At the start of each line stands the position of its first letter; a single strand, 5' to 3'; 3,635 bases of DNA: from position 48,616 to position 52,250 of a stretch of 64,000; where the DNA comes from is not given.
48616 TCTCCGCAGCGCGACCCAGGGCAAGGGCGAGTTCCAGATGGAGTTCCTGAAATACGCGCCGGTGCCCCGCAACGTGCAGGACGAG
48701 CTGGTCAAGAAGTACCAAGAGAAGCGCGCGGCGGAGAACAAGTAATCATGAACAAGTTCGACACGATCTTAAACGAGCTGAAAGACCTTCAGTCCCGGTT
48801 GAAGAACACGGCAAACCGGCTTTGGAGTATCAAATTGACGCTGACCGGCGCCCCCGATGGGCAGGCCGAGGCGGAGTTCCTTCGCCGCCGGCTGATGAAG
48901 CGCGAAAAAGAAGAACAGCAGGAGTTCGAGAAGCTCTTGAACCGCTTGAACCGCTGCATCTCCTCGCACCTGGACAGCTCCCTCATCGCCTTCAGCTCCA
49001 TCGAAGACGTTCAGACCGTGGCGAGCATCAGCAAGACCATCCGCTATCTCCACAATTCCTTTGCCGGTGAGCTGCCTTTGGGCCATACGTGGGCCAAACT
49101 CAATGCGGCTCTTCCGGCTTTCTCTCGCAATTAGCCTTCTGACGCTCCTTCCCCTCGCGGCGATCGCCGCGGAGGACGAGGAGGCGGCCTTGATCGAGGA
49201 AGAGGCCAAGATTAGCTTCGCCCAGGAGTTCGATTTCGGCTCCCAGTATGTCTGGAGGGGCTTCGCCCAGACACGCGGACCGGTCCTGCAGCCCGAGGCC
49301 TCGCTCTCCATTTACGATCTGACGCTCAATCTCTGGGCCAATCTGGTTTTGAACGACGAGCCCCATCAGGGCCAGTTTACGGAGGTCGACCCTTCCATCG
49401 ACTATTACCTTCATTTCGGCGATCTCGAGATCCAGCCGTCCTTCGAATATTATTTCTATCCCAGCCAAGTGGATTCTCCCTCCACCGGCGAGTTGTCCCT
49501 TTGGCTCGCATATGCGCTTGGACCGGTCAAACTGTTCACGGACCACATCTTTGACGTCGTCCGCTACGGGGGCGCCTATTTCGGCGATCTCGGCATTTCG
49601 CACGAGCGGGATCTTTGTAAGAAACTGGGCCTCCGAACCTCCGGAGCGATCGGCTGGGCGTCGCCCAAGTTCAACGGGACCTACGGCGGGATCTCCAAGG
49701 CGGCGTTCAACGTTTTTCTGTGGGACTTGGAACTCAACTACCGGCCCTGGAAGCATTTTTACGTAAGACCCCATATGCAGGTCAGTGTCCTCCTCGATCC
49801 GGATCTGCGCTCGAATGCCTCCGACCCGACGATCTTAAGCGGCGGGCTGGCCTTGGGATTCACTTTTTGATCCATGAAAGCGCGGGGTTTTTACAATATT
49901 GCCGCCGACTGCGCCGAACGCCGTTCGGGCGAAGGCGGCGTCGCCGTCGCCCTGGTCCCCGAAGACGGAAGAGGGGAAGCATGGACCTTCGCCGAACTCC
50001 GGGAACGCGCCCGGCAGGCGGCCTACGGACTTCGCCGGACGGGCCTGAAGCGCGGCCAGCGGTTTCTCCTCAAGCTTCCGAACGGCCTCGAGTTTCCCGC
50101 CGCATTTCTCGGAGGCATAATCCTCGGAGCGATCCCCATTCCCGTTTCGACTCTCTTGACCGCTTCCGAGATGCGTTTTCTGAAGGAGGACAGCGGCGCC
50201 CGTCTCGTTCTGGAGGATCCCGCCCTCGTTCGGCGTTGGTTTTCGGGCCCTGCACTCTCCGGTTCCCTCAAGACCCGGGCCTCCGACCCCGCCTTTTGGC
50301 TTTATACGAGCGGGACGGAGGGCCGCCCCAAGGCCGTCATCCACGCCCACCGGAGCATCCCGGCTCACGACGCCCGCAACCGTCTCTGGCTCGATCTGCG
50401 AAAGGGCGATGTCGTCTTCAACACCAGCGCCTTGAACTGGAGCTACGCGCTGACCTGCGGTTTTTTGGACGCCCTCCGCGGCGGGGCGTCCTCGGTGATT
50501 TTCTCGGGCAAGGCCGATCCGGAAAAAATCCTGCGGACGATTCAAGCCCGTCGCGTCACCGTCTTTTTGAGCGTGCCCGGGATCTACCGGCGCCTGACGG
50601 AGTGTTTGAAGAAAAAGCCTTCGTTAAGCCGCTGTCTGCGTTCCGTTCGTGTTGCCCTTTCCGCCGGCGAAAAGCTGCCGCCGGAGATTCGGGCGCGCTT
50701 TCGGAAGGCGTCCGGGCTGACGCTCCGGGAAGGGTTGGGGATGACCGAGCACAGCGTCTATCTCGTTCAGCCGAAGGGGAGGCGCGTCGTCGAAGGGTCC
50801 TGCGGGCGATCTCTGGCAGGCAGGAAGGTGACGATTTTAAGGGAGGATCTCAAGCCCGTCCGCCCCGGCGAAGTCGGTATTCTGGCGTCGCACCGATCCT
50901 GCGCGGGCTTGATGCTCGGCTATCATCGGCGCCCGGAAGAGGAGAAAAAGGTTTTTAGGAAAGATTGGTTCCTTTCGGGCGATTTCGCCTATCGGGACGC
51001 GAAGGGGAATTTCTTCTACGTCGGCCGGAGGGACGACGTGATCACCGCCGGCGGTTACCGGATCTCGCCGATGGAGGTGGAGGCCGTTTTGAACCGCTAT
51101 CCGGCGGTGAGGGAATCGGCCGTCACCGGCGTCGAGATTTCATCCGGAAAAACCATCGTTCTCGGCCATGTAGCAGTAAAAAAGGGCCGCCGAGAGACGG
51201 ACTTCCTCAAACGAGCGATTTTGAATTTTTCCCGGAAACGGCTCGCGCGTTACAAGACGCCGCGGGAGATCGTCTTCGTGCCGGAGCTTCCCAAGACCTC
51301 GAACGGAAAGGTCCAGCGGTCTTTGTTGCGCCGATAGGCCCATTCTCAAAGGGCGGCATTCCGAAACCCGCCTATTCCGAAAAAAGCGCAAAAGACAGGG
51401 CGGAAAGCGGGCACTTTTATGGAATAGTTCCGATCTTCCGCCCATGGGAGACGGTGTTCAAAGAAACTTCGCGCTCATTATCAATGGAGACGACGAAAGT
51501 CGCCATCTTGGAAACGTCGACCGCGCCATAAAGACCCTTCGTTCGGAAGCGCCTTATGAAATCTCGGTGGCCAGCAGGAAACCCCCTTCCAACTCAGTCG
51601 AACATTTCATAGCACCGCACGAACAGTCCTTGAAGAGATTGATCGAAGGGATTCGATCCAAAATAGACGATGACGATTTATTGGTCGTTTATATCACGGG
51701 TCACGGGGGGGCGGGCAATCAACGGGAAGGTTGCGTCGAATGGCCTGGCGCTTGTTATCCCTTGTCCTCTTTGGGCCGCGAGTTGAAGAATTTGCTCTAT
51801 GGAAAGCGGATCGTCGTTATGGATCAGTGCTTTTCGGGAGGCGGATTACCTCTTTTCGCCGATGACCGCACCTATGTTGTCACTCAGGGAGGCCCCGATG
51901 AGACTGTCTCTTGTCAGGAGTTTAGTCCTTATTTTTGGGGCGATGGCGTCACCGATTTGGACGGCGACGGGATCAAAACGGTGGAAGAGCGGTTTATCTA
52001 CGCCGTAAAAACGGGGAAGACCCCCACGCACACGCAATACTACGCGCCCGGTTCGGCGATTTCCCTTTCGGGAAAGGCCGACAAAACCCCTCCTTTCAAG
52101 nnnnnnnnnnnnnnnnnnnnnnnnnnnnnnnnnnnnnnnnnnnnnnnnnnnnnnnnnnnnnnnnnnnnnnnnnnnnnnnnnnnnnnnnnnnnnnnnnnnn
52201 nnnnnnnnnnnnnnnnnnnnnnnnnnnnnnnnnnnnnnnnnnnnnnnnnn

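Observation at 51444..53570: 708-aa multidomain protein combining a caspase/legumain-like peptidase, a thioredoxin CxxC domain, HEAT/coiled-coil repeats and a beta-rich C-terminus, in an AT-richer patch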

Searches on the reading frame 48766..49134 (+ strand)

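Call 3: search_protein_families(library=pfam, proteins=[window:48766-49134:+], max_evalue=1)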
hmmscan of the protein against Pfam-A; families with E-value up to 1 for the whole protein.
window:48766-49134:+ (122 aa): 2 families
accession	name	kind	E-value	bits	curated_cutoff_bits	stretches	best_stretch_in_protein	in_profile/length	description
PF05811.18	DUF842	-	0.053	13.7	25.1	1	43-72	57-86/131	Eukaryotic protein of unknown function (DUF842)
PF03285.20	Paralemmin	-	0.14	12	27.3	1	24-85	36-96/333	Paralemmin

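Call 86: search_protein_families(library=padloc, proteins=[window:48766-49134:+], max_evalue=0.01)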
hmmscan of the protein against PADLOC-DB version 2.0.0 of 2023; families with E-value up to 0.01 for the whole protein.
window:48766-49134:+ (122 aa): 0 families

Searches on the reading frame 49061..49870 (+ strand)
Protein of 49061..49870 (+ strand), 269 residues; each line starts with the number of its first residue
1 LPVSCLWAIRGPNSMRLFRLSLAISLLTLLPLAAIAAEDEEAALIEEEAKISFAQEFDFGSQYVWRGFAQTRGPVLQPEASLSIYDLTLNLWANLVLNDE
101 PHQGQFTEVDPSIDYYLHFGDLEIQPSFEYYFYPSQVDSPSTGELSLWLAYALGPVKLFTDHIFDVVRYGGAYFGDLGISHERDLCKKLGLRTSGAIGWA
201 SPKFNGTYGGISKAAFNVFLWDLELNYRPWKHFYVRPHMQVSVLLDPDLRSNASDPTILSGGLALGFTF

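Call 3: search_protein_families(library=pfam, proteins=[window:49061-49870:+], max_evalue=1)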
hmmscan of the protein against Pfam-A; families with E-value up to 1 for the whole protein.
window:49061-49870:+ (269 aa): 0 families

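Call 4: search_protein_families(library=ncbifam, proteins=[window:49061-49870:+], max_evalue=1)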
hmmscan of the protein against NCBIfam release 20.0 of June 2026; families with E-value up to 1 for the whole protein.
window:49061-49870:+ (269 aa): 1 family
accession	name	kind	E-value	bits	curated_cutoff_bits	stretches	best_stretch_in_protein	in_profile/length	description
TIGR02001.1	gcw_chp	subfamily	0.025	14.1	47.15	1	27-145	10-127/244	TorF family putative porin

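Call 5: search_protein_families(library=padloc, proteins=[window:49061-49870:+], max_evalue=1)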
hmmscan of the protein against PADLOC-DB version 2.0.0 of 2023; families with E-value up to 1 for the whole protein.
window:49061-49870:+ (269 aa): 0 families

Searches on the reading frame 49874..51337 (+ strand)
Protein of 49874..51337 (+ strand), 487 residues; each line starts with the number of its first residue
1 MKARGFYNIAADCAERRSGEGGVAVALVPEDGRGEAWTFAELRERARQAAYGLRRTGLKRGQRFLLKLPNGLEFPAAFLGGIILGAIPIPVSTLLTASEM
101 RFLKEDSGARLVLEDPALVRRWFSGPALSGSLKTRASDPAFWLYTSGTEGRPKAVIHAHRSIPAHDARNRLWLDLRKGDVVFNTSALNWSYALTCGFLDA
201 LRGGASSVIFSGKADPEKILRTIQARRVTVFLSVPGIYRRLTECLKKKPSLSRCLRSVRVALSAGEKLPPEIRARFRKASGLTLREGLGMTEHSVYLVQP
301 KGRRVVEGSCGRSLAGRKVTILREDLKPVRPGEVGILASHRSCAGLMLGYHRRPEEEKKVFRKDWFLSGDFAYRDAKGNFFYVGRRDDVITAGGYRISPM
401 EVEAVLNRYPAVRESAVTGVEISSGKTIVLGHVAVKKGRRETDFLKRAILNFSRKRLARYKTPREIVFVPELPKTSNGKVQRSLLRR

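Call 3: search_protein_families(library=pfam, proteins=[window:49874-51337:+], max_evalue=1)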
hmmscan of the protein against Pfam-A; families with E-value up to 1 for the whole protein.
window:49874-51337:+ (487 aa): 2 families
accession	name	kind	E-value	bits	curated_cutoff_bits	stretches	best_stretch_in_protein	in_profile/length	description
PF00501.34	AMP-binding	-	5.4e-61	206.9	29.9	1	24-351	11-384/384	AMP-binding enzyme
PF13193.12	AMP-binding_C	-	3.6e-17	63.5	24.5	1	401-479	1-76/76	AMP-binding enzyme C-terminal domain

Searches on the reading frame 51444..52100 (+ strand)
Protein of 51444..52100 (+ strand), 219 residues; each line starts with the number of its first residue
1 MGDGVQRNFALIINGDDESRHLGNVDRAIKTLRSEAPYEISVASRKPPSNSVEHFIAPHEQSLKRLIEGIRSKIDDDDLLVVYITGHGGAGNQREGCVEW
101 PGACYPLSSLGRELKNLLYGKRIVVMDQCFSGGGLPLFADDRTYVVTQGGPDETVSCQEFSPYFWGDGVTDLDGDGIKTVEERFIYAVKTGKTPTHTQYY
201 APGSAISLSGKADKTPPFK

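Call 23: search_protein_families(library=pfam, proteins=[window:51444-52100:+], max_evalue=5)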
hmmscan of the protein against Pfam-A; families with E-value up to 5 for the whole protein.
window:51444-52100:+ (219 aa): 1 family
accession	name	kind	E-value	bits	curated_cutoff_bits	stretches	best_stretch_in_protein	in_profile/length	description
PF01650.23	Peptidase_C13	-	0.00084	19.4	22.8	1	76-153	107-185/258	Peptidase C13 family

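Call 36: search_solved_structures(query=A2, max_evalue=1, show_alignments=4)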
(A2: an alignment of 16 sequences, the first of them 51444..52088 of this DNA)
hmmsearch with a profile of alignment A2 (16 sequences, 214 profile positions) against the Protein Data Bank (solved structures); distinct sequences matched with E-value up to 1: 33.
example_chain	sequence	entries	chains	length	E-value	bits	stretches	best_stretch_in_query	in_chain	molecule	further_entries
6w8s_A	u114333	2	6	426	1.5e-07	34.7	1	37-151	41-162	Metacaspase-4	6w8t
4d3x_A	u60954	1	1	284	7.7e-06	29.2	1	76-199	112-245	LEGUMAIN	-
4noj_A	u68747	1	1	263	9.4e-06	28.9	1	77-198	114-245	Legumain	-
6w8r_A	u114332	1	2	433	1.6e-05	28.1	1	37-151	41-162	Metacaspase-4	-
4d3y_A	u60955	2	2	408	2.4e-05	27.6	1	76-199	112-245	LEGUMAIN | PROLEGUMAIN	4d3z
5lua_A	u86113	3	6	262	3.1e-05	27.2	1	75-199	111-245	Legumain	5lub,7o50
5lu8_A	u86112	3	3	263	3.2e-05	27.1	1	75-199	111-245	Legumain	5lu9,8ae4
8ae5_A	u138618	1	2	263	3.6e-05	27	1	75-199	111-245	Legumain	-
4n6n_A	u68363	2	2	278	3.7e-05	26.9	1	75-199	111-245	Legumain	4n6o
4aw9_A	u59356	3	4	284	4.6e-05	26.6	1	75-199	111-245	LEGUMAIN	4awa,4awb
4nol_A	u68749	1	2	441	4.9e-05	26.5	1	77-199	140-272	Legumain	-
4nok_A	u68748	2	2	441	5.9e-05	26.3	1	77-197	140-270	Legumain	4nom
7fqh_A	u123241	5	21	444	0.00012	25.2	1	75-199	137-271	Legumain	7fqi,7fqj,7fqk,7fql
4fgu_A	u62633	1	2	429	0.00013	25.2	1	75-199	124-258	Legumain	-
9ub7_C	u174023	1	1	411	0.00061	22.9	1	74-152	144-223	GPI-anchor transamidase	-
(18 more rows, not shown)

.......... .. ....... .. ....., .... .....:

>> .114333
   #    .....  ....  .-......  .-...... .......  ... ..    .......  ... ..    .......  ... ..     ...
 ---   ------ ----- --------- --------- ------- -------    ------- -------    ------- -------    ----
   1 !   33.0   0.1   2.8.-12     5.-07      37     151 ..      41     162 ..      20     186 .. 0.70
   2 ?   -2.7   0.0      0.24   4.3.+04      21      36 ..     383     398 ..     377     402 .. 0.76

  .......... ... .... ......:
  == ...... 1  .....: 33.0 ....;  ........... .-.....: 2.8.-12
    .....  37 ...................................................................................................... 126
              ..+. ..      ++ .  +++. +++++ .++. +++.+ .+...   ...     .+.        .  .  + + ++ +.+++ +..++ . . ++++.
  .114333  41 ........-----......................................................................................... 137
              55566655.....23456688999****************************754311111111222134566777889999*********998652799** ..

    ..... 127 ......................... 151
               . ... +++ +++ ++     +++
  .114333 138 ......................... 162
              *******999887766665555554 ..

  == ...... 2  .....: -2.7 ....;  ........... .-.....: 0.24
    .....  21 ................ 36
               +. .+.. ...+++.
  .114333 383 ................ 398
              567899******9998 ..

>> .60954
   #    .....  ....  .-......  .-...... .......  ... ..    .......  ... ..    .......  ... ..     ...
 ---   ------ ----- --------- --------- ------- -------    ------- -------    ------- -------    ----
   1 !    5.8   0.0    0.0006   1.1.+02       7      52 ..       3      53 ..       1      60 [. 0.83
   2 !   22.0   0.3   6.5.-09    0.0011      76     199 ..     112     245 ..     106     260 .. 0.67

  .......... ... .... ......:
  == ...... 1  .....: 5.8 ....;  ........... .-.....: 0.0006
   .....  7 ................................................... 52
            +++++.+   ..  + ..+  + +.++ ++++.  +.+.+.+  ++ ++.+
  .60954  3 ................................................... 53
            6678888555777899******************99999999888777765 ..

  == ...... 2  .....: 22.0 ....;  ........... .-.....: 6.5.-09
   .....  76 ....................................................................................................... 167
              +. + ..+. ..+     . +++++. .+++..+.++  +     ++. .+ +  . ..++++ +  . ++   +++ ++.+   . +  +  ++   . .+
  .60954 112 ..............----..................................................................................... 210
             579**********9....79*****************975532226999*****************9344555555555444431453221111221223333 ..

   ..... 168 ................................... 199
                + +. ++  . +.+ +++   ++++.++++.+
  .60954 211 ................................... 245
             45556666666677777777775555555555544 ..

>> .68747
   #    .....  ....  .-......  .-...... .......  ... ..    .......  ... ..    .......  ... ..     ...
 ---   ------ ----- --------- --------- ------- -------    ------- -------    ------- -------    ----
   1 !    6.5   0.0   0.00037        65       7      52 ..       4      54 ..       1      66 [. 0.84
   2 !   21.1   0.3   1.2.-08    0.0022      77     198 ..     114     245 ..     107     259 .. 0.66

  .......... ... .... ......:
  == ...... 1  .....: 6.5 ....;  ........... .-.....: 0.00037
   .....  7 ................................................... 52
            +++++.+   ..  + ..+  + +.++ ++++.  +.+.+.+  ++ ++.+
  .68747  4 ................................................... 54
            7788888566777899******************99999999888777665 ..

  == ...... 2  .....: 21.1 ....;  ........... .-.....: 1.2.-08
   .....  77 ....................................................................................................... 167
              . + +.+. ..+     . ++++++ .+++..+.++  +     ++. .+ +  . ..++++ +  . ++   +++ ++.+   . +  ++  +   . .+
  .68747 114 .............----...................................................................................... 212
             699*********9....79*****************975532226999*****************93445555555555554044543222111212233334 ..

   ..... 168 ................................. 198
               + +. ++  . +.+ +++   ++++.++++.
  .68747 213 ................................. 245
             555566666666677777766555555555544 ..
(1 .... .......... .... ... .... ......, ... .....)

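Call 83: find_homologous_proteins(query=A2, max_evalue=0.001)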
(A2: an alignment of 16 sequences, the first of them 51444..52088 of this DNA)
Query A2 (16 sequences) (215 aa, profile of the alignment): 20 proteins with E <= 0.001 among 2754 candidates.
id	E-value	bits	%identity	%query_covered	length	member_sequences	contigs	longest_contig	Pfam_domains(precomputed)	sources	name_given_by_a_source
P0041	1.1e-79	285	54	94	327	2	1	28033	PF00085.27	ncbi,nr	ncbi:MAG TPA: thioredoxin domain-containing protein, partial [bacterium]|nr:thioredoxin domain-conta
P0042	6.6e-64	234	27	90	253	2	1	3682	PF01650.24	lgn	-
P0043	2.3e-61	225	29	84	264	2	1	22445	-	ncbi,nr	ncbi:caspase family protein [Candidatus Woesearchaeota archaeon]|nr:caspase family protein [Candidat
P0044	7.9e-61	224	32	86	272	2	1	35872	PF01650.24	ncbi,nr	ncbi:caspase family protein [Candidatus Woesearchaeota archaeon]|nr:caspase family protein [Candidat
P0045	8.9e-57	210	30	87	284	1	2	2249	PF01650.24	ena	-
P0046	9.5e-56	207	29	87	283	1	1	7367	PF01650.24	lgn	-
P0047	4.8e-54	201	27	86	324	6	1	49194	PF01650.24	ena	-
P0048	1.3e-50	190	49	87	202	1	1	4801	-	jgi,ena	jgi:hypothetical protein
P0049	1.2e-46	177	32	84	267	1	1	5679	-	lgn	-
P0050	4.3e-46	175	32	85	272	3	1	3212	-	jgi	-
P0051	8.2e-46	175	30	85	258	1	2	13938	-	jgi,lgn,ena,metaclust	metaclust:\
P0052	5.9e-44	169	30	89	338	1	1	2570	PF01650.24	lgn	-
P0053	7.6e-43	165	29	88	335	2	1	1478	PF01650.24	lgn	-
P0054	8.4e-41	158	26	85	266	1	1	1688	PF01650.24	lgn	-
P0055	8.4e-38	148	31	74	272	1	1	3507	PF01650.24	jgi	jgi:Peptidase C13 family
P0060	4.1e-10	58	23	61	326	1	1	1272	PF01650.24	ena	-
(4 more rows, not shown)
